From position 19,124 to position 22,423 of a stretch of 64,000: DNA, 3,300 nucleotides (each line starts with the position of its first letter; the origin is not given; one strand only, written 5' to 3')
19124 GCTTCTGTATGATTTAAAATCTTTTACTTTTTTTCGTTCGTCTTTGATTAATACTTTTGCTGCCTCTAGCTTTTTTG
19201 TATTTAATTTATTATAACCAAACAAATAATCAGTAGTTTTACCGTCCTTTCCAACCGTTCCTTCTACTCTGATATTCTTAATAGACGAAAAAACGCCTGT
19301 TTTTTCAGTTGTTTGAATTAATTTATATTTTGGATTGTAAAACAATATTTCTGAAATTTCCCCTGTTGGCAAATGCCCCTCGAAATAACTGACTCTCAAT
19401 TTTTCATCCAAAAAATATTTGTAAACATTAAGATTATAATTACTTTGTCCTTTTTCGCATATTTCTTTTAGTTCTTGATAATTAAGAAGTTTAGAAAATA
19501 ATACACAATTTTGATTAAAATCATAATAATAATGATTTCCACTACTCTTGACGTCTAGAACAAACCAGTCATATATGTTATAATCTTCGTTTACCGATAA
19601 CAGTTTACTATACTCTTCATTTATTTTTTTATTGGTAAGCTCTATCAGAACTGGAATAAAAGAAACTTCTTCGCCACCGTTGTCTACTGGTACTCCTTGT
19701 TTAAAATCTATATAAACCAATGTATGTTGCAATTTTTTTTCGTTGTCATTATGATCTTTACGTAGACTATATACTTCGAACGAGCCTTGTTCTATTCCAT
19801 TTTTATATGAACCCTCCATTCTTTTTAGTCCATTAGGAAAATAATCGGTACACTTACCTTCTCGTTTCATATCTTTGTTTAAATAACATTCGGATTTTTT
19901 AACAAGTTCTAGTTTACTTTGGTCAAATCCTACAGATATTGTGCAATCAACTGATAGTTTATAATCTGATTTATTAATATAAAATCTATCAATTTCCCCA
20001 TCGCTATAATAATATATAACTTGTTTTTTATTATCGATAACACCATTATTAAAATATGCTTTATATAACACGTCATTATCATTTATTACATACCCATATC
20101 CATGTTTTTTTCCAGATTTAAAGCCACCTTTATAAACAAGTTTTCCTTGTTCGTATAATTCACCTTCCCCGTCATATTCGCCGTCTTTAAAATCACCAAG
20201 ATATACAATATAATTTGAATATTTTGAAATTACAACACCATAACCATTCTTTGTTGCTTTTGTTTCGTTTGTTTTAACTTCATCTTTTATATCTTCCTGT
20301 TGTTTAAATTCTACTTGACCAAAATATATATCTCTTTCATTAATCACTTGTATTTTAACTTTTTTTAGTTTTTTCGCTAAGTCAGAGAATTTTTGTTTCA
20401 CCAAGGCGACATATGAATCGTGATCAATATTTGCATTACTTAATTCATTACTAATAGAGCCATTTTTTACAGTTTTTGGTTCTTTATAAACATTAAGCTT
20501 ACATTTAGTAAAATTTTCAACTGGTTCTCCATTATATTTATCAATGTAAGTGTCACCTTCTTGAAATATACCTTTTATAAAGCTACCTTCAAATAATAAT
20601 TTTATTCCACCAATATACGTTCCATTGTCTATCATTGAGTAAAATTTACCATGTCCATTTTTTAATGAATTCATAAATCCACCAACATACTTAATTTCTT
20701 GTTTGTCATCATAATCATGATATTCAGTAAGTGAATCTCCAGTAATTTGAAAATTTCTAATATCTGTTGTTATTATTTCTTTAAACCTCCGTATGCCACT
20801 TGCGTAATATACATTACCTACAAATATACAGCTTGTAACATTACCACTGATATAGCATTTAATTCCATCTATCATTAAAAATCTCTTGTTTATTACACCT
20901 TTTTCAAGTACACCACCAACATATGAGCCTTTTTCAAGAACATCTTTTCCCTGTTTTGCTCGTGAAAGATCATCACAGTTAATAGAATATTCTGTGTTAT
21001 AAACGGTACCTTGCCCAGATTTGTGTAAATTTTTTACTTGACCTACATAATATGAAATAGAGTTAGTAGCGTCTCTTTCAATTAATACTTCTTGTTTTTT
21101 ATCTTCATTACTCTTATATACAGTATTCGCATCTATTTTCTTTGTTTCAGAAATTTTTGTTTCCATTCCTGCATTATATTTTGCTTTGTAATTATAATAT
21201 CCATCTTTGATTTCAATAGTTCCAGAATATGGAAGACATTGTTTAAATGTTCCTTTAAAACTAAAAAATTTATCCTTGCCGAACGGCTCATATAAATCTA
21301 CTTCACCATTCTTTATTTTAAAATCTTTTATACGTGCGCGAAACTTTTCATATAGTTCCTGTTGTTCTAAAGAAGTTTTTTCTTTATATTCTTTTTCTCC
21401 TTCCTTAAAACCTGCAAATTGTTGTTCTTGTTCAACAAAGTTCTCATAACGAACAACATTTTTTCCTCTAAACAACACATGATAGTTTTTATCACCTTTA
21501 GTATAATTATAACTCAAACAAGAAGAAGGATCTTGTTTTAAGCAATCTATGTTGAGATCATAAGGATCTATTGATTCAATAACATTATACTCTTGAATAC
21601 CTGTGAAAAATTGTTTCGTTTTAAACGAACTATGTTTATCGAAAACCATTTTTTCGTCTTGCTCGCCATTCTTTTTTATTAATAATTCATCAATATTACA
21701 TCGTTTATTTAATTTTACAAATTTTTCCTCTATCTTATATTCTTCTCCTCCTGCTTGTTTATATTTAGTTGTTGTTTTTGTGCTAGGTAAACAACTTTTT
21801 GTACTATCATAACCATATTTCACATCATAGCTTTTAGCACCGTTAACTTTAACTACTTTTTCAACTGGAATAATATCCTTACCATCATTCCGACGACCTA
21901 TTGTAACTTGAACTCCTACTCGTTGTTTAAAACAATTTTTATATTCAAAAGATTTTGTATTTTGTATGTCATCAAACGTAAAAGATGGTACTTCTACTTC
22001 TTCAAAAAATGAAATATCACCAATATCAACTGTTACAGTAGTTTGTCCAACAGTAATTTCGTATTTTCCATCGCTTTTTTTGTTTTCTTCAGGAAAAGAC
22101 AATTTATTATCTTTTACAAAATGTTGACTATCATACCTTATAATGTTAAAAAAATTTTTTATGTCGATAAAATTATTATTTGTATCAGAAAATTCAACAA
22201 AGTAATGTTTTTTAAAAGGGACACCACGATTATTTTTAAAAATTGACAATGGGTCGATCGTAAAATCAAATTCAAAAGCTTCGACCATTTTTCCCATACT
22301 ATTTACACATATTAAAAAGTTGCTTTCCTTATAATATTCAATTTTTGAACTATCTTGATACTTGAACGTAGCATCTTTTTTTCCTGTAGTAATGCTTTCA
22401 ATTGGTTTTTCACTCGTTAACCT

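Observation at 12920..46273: Single 33.35-kb ORF encoding an 11,117-aa protein occupies half the window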

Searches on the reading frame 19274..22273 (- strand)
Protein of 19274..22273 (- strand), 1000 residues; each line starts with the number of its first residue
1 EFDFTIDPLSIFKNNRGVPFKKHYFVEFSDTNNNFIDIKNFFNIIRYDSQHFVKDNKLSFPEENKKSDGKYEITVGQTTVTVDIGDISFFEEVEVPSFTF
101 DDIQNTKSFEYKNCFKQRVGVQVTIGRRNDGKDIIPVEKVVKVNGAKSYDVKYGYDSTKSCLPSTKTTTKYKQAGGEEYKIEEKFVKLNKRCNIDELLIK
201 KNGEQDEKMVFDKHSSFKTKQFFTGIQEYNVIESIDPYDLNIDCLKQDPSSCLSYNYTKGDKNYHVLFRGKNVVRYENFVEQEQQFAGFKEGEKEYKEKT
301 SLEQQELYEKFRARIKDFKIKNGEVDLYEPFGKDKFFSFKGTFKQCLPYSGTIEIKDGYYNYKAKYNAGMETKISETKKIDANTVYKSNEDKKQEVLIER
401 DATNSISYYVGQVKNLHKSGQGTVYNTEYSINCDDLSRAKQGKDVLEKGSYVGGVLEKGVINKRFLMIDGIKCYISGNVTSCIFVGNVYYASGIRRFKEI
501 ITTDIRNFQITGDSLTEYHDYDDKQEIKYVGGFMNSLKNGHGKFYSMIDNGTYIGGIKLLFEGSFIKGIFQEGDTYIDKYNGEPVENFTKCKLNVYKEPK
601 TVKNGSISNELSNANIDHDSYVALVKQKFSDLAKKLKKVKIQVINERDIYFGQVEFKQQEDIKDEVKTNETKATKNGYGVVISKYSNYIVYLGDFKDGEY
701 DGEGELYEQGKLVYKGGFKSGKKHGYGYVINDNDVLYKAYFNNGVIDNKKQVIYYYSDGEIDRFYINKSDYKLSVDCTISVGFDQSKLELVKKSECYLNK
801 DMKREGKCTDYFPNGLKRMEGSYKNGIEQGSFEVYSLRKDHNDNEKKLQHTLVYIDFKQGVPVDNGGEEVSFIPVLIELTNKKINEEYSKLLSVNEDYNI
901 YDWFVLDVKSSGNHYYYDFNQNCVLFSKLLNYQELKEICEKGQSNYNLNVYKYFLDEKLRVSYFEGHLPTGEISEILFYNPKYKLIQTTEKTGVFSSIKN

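Call 5: search_protein_families(library=pfam, proteins=[window:19274-22273:-], max_evalue=0.01)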
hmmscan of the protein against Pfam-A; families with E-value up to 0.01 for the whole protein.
window:19274-22273:- (1000 aa): 0 families

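Call 63: search_protein_families(library=pfam, proteins=[window:19274-22273:-], max_evalue=10)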
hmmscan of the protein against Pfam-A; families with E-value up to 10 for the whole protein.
window:19274-22273:- (1000 aa): 2 families
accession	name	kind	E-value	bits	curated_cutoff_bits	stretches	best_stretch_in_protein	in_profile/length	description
PF07661.19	MORN_2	-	0.45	11.3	29.6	1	804-825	1-22/22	MORN repeat variant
PF02493.26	MORN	-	0.64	10.5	22.5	1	529-545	1-17/23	MORN repeat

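Call 64: search_protein_families(library=ncbifam, proteins=[window:19274-22273:-], max_evalue=1)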
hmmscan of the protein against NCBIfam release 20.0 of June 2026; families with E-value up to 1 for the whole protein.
window:19274-22273:- (1000 aa): 0 families
